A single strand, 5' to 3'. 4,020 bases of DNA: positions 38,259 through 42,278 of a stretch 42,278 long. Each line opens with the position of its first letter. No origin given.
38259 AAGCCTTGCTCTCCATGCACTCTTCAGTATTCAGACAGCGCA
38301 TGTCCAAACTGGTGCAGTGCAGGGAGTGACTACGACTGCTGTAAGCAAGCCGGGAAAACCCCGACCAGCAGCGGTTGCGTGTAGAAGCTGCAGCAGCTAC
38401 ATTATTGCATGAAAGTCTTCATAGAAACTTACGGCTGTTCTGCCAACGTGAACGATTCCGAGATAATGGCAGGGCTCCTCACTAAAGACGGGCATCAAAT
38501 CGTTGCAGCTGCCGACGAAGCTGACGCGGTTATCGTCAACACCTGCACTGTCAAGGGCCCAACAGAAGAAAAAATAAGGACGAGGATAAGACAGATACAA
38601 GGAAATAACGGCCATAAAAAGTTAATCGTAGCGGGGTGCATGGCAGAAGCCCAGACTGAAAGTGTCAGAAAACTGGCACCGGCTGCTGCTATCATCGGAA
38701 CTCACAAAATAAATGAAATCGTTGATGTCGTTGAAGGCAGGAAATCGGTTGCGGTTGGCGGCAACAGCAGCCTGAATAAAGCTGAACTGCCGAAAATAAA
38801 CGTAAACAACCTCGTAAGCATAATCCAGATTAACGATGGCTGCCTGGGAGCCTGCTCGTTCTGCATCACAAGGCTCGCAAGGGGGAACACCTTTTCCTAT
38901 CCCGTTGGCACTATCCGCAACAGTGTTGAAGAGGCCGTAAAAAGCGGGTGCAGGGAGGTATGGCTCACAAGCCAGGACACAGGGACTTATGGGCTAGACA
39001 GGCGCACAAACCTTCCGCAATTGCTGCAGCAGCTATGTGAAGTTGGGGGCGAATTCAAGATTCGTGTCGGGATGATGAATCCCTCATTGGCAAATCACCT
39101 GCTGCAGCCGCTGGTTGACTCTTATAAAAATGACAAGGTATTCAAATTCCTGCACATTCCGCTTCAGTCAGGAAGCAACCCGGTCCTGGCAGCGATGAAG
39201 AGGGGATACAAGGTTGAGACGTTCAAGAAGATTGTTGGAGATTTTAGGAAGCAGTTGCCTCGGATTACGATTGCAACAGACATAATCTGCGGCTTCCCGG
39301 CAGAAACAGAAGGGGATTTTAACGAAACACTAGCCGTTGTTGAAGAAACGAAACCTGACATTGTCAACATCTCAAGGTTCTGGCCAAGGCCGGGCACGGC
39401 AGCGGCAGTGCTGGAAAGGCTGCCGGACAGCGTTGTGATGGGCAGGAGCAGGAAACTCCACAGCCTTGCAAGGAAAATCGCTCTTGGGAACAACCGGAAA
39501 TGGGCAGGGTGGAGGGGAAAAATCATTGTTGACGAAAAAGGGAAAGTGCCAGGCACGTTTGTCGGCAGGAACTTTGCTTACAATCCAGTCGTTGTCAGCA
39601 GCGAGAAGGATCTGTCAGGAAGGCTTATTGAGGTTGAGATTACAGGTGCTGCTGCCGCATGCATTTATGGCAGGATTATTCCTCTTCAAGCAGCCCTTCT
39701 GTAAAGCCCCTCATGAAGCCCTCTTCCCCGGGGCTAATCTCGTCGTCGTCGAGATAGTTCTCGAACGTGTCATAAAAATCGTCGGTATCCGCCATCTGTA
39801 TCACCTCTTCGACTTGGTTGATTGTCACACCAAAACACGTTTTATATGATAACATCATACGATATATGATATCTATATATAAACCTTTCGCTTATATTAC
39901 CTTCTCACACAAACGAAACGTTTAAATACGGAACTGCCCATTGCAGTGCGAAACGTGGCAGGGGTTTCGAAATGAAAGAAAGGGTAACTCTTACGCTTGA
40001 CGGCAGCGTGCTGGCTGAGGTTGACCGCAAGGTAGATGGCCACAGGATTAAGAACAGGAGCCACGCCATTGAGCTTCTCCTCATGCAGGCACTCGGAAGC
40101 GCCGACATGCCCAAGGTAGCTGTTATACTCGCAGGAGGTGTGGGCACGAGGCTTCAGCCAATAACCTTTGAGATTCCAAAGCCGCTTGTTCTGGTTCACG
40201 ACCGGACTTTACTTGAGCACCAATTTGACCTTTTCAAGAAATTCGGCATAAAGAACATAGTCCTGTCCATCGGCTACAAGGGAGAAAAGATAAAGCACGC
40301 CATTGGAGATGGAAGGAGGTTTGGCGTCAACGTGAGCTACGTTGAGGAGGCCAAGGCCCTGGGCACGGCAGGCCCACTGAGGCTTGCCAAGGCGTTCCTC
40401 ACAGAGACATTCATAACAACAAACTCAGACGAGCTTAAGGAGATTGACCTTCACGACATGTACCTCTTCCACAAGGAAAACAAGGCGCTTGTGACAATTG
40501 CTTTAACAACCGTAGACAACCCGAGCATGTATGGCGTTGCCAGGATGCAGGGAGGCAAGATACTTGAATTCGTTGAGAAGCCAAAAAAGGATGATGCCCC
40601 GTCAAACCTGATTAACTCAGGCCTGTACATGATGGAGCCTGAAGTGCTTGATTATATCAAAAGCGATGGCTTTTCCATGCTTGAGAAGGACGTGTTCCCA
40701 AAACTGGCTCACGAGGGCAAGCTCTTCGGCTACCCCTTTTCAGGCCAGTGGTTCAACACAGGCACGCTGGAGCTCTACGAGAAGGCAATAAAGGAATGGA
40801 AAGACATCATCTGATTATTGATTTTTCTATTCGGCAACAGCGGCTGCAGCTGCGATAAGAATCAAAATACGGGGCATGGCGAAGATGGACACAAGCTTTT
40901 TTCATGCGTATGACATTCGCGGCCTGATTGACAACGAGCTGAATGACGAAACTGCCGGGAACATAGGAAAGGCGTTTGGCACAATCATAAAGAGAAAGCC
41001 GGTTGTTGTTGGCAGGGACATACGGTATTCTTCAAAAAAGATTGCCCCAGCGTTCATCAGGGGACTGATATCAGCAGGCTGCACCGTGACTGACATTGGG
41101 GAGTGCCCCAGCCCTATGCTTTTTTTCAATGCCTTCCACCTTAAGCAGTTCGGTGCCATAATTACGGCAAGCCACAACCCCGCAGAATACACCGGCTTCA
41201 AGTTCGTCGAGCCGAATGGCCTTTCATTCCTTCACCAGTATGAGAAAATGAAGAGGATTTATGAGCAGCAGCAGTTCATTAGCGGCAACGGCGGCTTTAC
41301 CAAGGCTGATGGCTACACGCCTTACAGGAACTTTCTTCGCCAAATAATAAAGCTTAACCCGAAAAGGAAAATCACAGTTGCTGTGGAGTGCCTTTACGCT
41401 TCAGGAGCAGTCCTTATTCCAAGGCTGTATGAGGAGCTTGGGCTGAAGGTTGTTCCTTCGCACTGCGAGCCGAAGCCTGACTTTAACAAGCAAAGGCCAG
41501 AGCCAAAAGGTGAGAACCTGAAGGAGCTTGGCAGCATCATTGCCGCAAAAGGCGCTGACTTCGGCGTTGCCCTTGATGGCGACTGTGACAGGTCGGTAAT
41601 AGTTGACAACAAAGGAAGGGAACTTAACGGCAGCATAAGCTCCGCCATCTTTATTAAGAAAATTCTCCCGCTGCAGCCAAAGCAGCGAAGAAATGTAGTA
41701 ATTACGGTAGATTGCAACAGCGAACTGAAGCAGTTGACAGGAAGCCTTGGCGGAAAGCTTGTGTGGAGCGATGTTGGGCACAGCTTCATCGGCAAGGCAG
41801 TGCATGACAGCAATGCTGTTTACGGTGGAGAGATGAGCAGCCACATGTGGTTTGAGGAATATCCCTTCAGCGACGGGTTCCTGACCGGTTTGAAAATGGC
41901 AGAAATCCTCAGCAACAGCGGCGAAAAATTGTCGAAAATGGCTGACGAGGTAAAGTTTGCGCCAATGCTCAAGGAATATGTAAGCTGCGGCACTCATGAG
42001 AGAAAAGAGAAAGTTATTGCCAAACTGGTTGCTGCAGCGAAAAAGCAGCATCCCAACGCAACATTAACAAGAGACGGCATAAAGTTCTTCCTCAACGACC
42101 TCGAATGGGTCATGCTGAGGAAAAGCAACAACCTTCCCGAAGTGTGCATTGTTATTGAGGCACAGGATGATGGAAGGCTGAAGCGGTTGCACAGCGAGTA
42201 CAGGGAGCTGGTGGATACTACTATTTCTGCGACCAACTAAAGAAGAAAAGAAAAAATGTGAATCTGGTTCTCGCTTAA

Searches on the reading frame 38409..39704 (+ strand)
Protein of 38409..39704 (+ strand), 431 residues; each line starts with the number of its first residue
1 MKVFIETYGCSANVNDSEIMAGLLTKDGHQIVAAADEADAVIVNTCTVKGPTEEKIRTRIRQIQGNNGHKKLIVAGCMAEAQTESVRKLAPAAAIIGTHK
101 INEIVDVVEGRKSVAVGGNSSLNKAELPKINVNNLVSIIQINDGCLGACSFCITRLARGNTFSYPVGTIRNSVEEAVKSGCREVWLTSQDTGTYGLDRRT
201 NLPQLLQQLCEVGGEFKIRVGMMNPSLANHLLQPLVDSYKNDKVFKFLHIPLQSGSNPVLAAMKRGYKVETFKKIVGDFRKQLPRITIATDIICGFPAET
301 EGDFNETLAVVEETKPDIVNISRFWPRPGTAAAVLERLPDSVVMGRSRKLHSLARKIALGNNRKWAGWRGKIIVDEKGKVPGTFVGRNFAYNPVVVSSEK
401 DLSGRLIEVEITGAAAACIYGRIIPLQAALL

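Call 70: search_protein_families(library=pfam, proteins=[window:38409-39704:+], max_evalue=0.001)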
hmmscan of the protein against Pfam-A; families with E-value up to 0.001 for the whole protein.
window:38409-39704:+ (431 aa): 2 families
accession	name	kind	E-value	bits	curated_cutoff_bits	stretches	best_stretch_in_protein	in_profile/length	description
PF00919.26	UPF0004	-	1.7e-28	98.9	27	1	2-96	1-97/98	Uncharacterized protein family UPF0004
PF04055.27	Radical_SAM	-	6e-16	59.5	29.5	1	140-309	2-164/166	Radical SAM superfamily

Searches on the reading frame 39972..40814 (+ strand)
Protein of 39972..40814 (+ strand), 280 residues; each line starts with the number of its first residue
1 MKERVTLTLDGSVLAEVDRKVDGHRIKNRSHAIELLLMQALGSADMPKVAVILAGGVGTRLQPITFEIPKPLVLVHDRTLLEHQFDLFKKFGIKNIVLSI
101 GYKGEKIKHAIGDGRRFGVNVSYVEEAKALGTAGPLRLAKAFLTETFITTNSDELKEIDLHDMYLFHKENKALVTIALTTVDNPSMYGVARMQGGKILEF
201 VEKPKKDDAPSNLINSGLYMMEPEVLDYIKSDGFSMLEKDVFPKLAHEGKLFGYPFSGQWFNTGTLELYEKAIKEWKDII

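Call 70: search_protein_families(library=pfam, proteins=[window:39972-40814:+], max_evalue=0.001)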
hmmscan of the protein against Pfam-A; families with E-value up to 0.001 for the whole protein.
window:39972-40814:+ (280 aa): 2 families
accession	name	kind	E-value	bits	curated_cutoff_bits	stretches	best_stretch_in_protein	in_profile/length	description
PF00483.29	NTP_transferase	-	4.6e-45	154.6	21.2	1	50-275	2-241/245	Nucleotidyl transferase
PF12804.13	NTP_transf_3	-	1.7e-08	35.2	27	1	50-125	1-66/160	MobA-like NTP transferase domain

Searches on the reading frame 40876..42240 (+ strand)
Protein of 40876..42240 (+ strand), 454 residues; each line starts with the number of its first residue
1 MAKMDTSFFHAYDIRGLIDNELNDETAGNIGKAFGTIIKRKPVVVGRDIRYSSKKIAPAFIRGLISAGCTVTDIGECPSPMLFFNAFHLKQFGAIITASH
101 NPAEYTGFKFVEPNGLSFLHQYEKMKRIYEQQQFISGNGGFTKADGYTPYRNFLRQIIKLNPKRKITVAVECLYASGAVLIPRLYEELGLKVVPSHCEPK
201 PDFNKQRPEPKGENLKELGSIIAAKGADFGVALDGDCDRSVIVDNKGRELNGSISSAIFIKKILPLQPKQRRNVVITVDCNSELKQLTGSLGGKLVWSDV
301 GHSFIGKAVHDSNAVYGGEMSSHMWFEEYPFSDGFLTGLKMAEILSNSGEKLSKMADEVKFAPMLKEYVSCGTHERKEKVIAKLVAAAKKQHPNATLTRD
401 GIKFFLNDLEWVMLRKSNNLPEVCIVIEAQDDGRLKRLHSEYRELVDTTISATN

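Call 70: search_protein_families(library=pfam, proteins=[window:40876-42240:+], max_evalue=0.001)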
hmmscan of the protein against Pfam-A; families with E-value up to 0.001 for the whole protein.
window:40876-42240:+ (454 aa): 3 families
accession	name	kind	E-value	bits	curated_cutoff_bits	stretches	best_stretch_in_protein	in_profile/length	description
PF02878.22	PGM_PMM_I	-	1.1e-33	116.3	22.5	1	9-131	4-133/138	Phosphoglucomutase/phosphomannomutase, alpha/beta/alpha domain I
PF02879.22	PGM_PMM_II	-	1.8e-23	83.4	29.3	1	149-247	2-103/103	Phosphoglucomutase/phosphomannomutase, alpha/beta/alpha domain II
PF02880.22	PGM_PMM_III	-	4.5e-19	69.1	20.7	1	257-358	7-110/115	Phosphoglucomutase/phosphomannomutase, alpha/beta/alpha domain III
